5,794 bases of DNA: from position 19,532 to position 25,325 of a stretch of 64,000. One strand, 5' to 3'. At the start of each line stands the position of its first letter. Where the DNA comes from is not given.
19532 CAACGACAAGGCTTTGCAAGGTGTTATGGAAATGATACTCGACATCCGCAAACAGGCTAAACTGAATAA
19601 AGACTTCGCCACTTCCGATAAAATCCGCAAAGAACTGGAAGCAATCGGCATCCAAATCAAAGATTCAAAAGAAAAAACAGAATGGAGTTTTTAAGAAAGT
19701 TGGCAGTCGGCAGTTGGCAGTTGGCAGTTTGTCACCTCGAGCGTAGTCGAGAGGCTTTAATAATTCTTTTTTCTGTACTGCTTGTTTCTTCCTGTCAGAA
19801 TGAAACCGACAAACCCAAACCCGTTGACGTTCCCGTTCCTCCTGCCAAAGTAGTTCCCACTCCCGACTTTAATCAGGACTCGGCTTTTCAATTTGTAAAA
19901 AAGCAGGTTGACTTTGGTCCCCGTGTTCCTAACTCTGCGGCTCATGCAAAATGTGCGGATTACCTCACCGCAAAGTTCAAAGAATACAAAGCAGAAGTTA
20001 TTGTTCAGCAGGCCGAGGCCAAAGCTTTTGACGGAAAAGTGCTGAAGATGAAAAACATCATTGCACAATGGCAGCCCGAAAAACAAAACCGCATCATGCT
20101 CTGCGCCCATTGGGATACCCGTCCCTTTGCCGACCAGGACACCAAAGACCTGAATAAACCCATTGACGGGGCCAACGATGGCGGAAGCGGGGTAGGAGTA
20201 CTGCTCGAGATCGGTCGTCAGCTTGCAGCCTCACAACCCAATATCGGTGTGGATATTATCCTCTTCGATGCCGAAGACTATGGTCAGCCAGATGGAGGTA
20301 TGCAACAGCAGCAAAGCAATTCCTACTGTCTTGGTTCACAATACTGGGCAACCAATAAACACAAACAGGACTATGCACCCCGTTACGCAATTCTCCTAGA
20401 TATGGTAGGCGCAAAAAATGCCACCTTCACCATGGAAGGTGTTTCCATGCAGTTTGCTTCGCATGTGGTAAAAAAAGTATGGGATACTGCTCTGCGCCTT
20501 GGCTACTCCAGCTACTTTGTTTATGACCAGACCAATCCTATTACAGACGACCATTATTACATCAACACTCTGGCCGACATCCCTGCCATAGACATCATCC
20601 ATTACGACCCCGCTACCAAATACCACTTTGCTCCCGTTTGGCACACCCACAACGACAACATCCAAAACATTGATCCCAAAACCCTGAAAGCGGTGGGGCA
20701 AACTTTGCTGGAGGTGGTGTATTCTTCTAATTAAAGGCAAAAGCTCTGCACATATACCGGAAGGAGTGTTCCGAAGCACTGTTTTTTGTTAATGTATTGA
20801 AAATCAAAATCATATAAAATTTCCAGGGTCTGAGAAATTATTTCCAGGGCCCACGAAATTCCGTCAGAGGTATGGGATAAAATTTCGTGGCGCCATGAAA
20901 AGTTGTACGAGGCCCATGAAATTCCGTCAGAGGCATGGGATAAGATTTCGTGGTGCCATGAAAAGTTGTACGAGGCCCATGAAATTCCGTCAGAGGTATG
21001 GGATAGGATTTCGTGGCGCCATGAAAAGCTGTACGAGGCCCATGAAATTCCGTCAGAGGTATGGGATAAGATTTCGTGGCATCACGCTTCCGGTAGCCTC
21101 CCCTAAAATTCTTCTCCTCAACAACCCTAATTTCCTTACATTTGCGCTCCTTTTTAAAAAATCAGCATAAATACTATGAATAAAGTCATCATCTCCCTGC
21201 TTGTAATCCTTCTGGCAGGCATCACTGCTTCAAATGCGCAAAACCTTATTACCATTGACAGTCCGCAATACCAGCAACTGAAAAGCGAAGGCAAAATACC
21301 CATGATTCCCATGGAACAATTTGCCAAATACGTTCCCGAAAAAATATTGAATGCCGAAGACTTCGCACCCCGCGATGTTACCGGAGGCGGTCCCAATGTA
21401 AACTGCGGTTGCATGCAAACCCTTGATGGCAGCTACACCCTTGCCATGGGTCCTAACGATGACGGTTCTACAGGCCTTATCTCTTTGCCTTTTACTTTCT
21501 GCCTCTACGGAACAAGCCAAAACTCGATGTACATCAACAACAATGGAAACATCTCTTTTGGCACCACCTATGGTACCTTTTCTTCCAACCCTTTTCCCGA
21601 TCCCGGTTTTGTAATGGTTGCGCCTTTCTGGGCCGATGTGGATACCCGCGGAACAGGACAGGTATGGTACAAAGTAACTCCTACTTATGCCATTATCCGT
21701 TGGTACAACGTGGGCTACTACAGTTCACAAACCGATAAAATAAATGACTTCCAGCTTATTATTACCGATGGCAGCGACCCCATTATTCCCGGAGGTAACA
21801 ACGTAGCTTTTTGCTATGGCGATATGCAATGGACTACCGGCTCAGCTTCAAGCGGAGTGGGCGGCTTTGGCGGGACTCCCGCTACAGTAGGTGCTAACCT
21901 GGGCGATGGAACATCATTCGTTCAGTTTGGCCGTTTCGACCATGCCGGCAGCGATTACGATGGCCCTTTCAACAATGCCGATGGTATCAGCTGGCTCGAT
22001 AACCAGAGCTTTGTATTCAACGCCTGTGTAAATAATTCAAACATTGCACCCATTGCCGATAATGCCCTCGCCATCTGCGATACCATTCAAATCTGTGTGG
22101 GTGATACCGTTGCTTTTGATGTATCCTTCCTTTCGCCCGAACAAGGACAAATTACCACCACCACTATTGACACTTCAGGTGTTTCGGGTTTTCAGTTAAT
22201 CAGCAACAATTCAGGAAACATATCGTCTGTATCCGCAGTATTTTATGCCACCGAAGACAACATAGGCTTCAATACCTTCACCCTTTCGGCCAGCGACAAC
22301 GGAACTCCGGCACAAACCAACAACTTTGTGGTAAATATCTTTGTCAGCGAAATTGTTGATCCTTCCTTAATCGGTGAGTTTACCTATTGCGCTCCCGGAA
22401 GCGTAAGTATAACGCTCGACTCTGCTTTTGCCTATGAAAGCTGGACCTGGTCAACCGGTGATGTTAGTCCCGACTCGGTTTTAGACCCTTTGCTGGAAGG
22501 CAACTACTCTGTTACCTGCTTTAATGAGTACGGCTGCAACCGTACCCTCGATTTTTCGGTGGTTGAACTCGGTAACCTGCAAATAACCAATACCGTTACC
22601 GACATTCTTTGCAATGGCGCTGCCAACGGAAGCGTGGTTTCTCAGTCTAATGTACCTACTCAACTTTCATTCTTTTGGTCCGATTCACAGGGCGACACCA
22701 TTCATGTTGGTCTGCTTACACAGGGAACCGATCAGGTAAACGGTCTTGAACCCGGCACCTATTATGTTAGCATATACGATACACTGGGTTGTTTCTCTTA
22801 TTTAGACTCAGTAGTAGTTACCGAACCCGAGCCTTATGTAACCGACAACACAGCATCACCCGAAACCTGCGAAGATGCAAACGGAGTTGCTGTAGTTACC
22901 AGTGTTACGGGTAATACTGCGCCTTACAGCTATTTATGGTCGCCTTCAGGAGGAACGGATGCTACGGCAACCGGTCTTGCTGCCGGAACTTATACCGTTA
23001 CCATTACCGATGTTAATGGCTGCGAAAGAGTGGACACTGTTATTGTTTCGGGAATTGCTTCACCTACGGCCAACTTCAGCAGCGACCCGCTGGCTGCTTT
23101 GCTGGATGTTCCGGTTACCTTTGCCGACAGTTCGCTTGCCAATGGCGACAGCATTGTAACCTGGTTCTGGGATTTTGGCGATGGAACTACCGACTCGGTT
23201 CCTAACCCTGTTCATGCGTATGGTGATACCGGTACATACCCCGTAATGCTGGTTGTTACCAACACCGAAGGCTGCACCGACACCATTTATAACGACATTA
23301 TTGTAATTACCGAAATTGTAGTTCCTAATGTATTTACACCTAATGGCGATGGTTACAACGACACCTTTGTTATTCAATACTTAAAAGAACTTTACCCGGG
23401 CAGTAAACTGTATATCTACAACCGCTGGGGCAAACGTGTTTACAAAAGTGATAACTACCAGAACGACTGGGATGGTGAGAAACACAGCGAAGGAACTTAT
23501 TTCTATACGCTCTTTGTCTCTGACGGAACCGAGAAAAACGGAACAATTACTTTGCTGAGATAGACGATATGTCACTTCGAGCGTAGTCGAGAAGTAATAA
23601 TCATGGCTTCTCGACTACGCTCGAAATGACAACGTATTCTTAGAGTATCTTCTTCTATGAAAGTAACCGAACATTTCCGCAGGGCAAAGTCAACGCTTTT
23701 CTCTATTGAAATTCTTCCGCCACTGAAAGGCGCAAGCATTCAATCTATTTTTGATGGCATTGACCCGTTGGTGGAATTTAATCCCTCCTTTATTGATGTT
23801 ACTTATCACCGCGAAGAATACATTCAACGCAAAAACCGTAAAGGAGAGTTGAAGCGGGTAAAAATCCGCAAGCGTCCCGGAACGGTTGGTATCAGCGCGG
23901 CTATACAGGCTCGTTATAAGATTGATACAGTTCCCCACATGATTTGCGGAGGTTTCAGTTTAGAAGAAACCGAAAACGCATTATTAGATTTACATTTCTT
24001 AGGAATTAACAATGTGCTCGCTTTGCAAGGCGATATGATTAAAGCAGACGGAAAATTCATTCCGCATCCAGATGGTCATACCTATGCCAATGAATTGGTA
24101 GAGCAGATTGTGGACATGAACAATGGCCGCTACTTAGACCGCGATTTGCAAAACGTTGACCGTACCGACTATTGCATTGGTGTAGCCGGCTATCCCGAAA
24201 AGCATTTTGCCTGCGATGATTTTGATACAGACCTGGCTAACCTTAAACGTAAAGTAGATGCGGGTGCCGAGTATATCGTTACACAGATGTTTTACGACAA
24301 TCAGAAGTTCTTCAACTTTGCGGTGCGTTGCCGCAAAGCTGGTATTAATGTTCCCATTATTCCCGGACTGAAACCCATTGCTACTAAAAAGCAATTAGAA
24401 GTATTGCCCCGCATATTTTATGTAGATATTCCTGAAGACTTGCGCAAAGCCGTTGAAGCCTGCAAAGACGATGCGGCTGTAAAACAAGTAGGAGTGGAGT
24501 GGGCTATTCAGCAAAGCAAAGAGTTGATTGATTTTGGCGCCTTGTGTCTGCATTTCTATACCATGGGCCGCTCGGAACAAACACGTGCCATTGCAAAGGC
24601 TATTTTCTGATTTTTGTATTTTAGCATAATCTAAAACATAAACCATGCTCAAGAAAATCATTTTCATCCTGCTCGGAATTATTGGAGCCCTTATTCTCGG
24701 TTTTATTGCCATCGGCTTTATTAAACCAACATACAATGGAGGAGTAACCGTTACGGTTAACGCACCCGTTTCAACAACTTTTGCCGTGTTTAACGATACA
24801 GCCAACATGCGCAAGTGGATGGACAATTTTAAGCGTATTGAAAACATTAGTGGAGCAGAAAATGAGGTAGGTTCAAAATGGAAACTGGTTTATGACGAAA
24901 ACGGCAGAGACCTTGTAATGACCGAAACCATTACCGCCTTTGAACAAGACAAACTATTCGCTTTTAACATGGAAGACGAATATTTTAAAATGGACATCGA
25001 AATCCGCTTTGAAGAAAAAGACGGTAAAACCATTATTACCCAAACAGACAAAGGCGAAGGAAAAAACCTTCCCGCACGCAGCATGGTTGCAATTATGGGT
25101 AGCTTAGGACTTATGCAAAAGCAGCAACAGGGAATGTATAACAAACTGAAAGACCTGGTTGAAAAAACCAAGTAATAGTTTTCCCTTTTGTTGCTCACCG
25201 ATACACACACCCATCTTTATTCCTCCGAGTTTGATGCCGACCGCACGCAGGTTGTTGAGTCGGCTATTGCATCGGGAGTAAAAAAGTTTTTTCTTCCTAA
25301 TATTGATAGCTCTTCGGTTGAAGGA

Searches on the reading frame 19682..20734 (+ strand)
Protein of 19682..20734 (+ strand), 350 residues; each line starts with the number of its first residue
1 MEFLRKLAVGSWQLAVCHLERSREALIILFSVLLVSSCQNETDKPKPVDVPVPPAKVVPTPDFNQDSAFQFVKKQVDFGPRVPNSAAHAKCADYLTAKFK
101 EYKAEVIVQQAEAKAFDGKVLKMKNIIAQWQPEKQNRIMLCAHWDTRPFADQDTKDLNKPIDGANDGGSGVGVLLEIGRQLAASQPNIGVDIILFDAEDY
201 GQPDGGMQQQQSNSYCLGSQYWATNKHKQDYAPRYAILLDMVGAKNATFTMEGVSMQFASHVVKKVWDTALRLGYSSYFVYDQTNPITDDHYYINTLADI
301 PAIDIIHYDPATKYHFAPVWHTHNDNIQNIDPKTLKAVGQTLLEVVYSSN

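Call 28: search_protein_families(library=pfam, proteins=[window:19682-20734:+], max_evalue=0.001)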
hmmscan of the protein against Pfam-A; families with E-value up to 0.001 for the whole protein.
window:19682-20734:+ (350 aa): 1 family
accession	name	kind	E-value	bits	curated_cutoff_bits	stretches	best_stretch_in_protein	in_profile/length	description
PF04389.22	Peptidase_M28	-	6.9e-40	137.3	21.3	1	125-346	1-193/193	Peptidase family M28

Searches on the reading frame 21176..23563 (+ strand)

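Call 28: search_protein_families(library=pfam, proteins=[window:21176-23563:+], max_evalue=0.001)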
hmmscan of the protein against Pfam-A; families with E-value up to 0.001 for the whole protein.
window:21176-23563:+ (795 aa): 5 families
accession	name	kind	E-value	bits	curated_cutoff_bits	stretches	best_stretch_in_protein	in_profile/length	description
PF13585.12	CHU_C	-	3.4e-23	82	27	1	715-791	2-84/86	CHU_C Type IX secretion signal domain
PF06119.19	NIDO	-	7.1e-22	78.8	25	2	116-168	1-53/186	Nidogen-like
PF18911.6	PKD_4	-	5.3e-18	65.3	27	1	629-703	3-78/85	PKD domain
PF00801.26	PKD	-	6e-10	39.4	23.5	1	646-703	16-74/80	PKD domain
PF13573.12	SprB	-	8.8e-06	25.7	28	1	559-592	3-36/37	SprB repeat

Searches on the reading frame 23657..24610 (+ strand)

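Call 28: search_protein_families(library=pfam, proteins=[window:23657-24610:+], max_evalue=0.001)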
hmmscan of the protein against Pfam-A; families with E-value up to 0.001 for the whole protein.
window:23657-24610:+ (317 aa): 1 family
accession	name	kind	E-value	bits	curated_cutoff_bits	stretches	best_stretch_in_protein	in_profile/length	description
PF02219.23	MTHFR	-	4.9e-68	230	24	1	6-315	5-285/287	Methylenetetrahydrofolate reductase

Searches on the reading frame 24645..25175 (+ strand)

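Call 28: search_protein_families(library=pfam, proteins=[window:24645-25175:+], max_evalue=0.001)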
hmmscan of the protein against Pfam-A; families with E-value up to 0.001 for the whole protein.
window:24645-25175:+ (176 aa): 3 families
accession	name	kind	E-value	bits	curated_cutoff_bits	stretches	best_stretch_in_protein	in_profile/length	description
PF10604.15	Polyketide_cyc2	-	6.1e-10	40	27.4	1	34-139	6-110/142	Polyketide cyclase / dehydrase and lipid transport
PF08327.17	AHSA1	-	4.6e-08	33.8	22.1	1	39-173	1-125/125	Activator of Hsp90 ATPase homolog 1-like protein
PF03364.25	Polyketide_cyc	-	0.00011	22.9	23.4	1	38-127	1-87/126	Polyketide cyclase / dehydrase and lipid transport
